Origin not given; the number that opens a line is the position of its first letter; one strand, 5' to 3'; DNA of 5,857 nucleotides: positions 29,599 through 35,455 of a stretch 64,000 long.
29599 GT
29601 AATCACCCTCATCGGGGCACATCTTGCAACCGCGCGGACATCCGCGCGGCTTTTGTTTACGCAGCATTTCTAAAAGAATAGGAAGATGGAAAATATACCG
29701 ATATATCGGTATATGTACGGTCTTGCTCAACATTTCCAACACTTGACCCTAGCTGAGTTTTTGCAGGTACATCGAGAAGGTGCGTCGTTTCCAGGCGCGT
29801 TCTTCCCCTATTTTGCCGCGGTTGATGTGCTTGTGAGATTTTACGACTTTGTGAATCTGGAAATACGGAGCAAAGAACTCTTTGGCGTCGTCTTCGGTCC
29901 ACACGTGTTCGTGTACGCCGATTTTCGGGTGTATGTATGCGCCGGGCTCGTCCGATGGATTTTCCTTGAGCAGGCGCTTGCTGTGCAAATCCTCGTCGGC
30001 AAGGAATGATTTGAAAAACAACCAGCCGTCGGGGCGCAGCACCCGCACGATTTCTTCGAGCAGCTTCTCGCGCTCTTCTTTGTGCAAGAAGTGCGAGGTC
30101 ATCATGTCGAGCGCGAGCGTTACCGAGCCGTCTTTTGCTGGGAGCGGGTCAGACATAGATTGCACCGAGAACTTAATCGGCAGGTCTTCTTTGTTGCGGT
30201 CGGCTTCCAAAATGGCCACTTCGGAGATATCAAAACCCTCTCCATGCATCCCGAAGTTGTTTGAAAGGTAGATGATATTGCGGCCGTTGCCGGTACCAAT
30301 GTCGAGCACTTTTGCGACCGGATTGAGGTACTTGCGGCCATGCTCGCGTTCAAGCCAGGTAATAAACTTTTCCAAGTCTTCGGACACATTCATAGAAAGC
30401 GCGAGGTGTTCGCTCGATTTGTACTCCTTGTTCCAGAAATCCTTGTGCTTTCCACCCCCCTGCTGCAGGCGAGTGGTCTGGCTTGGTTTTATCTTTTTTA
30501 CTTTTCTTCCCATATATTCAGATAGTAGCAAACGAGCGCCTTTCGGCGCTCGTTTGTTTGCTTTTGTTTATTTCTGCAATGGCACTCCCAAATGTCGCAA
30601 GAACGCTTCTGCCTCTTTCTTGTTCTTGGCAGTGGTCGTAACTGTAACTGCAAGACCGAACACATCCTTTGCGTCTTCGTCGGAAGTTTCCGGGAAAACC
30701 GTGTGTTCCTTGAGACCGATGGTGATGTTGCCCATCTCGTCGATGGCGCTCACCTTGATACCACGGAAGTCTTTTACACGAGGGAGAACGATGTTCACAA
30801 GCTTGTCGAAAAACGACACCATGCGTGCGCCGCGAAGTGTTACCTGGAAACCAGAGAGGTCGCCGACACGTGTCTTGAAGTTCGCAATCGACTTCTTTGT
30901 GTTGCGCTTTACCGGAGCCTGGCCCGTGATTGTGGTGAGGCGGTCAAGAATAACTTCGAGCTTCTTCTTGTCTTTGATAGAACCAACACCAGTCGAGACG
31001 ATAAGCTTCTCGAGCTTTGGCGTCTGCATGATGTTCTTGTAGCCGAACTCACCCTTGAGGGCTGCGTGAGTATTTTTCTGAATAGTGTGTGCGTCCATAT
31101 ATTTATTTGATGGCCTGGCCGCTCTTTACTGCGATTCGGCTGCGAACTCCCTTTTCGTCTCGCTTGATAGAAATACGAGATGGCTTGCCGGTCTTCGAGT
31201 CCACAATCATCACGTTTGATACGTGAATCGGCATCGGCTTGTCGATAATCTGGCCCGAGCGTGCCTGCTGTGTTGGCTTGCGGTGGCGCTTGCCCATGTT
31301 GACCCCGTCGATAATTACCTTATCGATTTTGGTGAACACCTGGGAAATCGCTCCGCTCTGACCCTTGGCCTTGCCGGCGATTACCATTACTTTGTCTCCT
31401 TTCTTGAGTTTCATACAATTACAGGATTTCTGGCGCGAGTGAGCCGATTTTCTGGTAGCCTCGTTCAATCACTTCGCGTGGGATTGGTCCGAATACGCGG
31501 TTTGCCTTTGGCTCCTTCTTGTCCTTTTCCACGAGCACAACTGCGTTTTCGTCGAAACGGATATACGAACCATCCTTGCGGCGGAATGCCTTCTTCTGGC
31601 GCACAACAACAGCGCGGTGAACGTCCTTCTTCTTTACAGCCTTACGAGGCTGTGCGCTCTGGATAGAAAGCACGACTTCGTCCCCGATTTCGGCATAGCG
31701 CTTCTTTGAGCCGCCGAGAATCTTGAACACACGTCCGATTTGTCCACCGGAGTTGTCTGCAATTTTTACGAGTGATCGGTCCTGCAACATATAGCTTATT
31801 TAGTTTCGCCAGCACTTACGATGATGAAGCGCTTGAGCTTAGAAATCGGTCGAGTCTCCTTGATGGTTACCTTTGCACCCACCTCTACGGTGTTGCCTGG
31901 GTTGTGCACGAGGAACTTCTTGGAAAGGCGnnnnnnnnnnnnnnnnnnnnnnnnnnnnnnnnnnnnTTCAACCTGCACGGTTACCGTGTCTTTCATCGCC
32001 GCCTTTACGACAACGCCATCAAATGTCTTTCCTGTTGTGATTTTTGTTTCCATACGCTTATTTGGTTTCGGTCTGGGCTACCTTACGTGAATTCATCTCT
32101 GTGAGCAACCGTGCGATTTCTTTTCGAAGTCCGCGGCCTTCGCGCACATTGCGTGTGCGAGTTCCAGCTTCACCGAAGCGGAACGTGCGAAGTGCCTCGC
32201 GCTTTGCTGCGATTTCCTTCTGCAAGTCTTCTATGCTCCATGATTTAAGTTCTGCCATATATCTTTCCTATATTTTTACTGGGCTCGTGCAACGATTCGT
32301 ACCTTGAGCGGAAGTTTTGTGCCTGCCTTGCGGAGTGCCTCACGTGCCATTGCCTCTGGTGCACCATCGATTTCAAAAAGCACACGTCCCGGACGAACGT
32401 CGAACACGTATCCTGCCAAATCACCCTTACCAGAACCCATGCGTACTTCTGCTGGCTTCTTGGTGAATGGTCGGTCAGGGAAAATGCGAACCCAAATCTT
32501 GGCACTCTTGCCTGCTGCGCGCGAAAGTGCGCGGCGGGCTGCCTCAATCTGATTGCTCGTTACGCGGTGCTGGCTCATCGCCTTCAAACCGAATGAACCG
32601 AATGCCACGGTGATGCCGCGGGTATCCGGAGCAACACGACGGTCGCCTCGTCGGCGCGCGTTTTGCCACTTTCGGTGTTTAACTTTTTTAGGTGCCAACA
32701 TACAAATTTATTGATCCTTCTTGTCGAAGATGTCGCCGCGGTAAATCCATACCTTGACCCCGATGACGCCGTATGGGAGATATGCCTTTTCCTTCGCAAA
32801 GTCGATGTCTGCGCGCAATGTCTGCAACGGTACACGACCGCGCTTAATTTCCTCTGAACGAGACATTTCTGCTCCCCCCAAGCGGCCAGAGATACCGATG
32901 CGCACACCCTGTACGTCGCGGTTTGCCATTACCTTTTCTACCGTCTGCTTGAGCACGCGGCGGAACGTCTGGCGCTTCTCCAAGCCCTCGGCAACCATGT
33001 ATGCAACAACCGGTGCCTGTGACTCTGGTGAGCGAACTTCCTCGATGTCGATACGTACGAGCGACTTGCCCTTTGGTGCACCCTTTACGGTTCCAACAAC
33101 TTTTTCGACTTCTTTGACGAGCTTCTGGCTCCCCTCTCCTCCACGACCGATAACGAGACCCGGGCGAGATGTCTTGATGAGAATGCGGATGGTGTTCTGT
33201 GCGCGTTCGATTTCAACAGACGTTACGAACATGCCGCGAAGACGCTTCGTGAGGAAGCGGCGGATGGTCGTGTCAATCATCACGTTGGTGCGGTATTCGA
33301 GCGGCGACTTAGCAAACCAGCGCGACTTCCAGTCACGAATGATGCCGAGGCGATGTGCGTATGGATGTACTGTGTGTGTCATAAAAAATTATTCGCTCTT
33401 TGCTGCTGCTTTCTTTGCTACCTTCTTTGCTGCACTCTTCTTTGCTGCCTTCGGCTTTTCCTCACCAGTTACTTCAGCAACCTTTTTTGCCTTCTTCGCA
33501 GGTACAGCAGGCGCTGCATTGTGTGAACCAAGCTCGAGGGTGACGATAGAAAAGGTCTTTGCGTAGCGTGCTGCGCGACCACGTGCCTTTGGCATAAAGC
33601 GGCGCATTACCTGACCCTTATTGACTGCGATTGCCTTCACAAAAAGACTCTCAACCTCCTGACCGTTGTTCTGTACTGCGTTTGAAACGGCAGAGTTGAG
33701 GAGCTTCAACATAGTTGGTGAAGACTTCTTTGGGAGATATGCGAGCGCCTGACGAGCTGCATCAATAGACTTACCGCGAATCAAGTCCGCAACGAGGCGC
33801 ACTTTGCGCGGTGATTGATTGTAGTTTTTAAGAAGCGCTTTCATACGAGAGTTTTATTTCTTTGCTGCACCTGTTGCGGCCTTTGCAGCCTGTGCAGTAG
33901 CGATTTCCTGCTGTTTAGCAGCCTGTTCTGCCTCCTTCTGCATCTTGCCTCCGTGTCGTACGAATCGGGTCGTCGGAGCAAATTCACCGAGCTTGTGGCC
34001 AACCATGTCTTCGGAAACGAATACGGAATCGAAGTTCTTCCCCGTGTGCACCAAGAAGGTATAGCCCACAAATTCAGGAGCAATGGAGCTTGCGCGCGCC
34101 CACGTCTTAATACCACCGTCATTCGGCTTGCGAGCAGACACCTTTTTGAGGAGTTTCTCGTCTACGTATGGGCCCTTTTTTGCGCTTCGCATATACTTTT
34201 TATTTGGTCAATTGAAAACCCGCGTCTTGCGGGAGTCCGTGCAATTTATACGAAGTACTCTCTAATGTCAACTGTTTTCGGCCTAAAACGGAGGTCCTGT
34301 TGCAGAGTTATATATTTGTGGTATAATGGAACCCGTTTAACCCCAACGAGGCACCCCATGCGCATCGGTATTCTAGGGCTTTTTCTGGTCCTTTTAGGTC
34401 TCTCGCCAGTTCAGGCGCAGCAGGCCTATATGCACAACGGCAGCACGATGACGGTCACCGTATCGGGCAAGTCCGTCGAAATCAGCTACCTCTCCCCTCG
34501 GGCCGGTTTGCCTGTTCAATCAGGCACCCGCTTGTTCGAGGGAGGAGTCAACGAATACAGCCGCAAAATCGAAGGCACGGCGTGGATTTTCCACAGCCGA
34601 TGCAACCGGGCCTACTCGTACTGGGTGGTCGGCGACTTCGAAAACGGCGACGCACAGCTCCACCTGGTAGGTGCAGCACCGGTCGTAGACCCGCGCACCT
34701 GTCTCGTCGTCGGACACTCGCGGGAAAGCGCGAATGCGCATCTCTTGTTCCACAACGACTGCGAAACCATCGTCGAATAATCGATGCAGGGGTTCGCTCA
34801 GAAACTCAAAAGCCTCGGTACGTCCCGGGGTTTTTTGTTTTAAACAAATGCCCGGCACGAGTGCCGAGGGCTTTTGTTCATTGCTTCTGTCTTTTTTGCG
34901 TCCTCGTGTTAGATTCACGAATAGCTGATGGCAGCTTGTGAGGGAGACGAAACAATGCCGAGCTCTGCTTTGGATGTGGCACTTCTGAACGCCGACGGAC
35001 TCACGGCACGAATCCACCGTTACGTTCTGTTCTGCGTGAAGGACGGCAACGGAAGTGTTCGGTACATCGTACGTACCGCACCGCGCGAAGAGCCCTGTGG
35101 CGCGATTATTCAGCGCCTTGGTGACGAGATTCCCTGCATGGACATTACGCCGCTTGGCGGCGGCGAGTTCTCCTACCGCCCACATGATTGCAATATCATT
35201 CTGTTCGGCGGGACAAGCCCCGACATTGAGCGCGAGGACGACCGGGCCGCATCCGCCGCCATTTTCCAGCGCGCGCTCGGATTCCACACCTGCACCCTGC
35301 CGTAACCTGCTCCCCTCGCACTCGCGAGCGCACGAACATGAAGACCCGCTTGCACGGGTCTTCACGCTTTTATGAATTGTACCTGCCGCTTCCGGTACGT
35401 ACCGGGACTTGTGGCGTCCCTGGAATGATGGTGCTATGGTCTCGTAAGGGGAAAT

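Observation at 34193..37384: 3.2-kb GC-rich island inserted between rplB and rpsS, splitting the S10 operon, with its own terminator and divergent promoters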

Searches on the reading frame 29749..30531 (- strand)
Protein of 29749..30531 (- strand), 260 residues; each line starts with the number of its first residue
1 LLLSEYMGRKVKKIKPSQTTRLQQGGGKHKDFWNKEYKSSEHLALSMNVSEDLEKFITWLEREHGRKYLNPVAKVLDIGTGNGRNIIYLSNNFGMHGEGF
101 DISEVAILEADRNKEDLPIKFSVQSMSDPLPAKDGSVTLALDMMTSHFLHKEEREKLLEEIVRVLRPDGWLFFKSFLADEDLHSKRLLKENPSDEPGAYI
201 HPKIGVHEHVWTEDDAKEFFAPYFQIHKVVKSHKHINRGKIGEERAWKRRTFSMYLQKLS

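Call 46: search_protein_families(library=ncbifam, proteins=[window:29749-30531:-], max_evalue=0.01)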
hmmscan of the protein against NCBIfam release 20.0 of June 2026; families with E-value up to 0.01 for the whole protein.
window:29749-30531:- (260 aa): 25 families
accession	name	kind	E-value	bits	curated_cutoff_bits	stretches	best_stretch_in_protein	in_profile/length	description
NF045667.1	MTase_DVU1556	equivalog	3.6e-12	46.2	155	1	69-178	20-124/213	DVU_1556 family methyltransferase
NF045649.1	2X_seleno_MduS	exception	7.7e-09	35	380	1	70-183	40-156/338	methyltransferase domain-containing selenoprotein MduS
NF045825.1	FAmtase_mtf2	equivalog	5.1e-08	32.5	400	1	32-182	19-167/248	fatty-acid O-methyltransferase Mtf2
NF041675.1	sarc_dimgly_tmase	equivalog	9e-07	29.1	550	1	67-177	62-173/278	sarcosine/dimethylglycine N-methyltransferase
NF045823.1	PthPhpthDimycoMt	equivalog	2.7e-06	26.7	300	1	32-181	27-174/256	phthiotriol/phenolphthiotriol dimycocerosates methyltransferase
NF008686.0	PRK11705.1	equivalog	5.5e-06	25.7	400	1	69-176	165-268/383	cyclopropane fatty acyl phospholipid synthase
TIGR01934.1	MenG_MenH_UbiE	subfamily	7.1e-06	25.5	158.35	1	69-176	37-144/223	ubiquinone/menaquinone biosynthesis methyltransferase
NF043040.1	corrin_prot_MT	hypoth_equivalog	1.6e-05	24.5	180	1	68-172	38-146/216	corrinoid protein-associated methyltransferase CpaM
TIGR00477.1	tehB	equivalog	1.6e-05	24.3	219.5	1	73-170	75-171/238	tellurite resistance methyltransferase TehB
NF008992.0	PRK12335.1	equivalog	1.7e-05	24.2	303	1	72-170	123-220/289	SAM-dependent methyltransferase TehB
NF041537.1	ArsM_AhpD_UU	exception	2.8e-05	23.1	510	1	71-174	76-181/345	arsenite methyltransferase/AhpD domain selenoprotein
NF008823.0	PRK11873.1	subfamily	5.2e-05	22.9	263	1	69-177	75-185/272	arsenite methyltransferase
NF041536.1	ArsM_DUF2284_UU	exception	9.9e-05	20.8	575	1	72-179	77-186/459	arsenite methyltransferase/DUF2284 domain selenoprotein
NF001244.0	PRK00216.1-5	equivalog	0.00019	20.8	216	1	55-177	39-157/236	bifunctional demethylmenaquinone methyltransferase/2-methoxy-6-polyprenyl-1,4-benzoquinol methylase UbiE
NF040539.1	AST_met_ArsM_2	exception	0.00021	21.2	240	1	72-178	57-168/262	putative arsinothricin biosynthesis methyltransferase ArsM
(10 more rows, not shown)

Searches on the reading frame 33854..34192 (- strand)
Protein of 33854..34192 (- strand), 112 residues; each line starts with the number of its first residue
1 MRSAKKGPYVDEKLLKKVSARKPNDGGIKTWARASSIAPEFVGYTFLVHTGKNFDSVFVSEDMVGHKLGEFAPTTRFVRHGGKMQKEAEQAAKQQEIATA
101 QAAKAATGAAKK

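Call 4: search_protein_families(library=pfam, proteins=[window:33854-34192:-], max_evalue=1)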
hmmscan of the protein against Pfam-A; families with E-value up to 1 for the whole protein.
window:33854-34192:- (112 aa): 3 families
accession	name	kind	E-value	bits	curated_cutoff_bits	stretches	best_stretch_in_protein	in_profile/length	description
PF00203.26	Ribosomal_S19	-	5.1e-30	103.6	27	1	2-80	1-81/81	Ribosomal protein S19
PF18353.6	PG_isomerase_N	-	0.036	14.9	25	1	58-110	36-86/112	Phosphoglucose isomerase N-terminal domain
PF13024.11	DUF3884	-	0.15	12.1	21.7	1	5-65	13-71/73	Protein of unknown function (DUF3884)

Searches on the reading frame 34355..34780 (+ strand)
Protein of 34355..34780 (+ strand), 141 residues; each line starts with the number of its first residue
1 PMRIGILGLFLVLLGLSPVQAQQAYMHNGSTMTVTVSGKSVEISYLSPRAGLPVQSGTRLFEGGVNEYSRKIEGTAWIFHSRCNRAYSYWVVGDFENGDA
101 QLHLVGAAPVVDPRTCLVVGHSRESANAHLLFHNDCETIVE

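Call 4: search_protein_families(library=pfam, proteins=[window:34355-34780:+], max_evalue=1)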
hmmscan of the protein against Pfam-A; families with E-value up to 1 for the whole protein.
window:34355-34780:+ (141 aa): 0 families

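Call 46: search_protein_families(library=ncbifam, proteins=[window:34358-34780:+], max_evalue=0.01)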
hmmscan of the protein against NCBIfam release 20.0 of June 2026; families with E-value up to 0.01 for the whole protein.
window:34358-34780:+ (140 aa): 0 families

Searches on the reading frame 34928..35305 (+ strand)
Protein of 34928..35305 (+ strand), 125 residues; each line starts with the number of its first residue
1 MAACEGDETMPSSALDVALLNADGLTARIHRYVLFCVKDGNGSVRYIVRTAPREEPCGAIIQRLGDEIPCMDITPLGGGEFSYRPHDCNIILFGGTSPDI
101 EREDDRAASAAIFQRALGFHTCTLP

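Call 4: search_protein_families(library=pfam, proteins=[window:34928-35305:+], max_evalue=1)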
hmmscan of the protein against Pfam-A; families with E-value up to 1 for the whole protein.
window:34928-35305:+ (125 aa): 2 families
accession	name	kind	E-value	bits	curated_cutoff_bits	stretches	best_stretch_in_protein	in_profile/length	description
PF05005.20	Ocnus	-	0.0093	16.5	23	1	29-95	14-84/108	Janus/Ocnus family (Ocnus)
PF24609.1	IQ_SCN5A_C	-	0.071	13.1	27.7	0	54-63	8-17/35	SCN5A-like, C-terminal IQ motif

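Call 46: search_protein_families(library=ncbifam, proteins=[window:34955-35305:+], max_evalue=0.01)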
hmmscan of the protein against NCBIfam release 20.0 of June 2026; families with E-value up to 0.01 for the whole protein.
window:34955-35305:+ (116 aa): 0 families

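Call 47: find_homologous_proteins(query=window:34955-35302:+, max_evalue=0.01)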
Query window:34955-35302:+ (116 aa): 1 proteins with E <= 0.01 among 4 candidates.
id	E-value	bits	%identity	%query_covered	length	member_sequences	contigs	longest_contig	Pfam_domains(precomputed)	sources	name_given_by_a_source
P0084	1.8e-73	262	100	100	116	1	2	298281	-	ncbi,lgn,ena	-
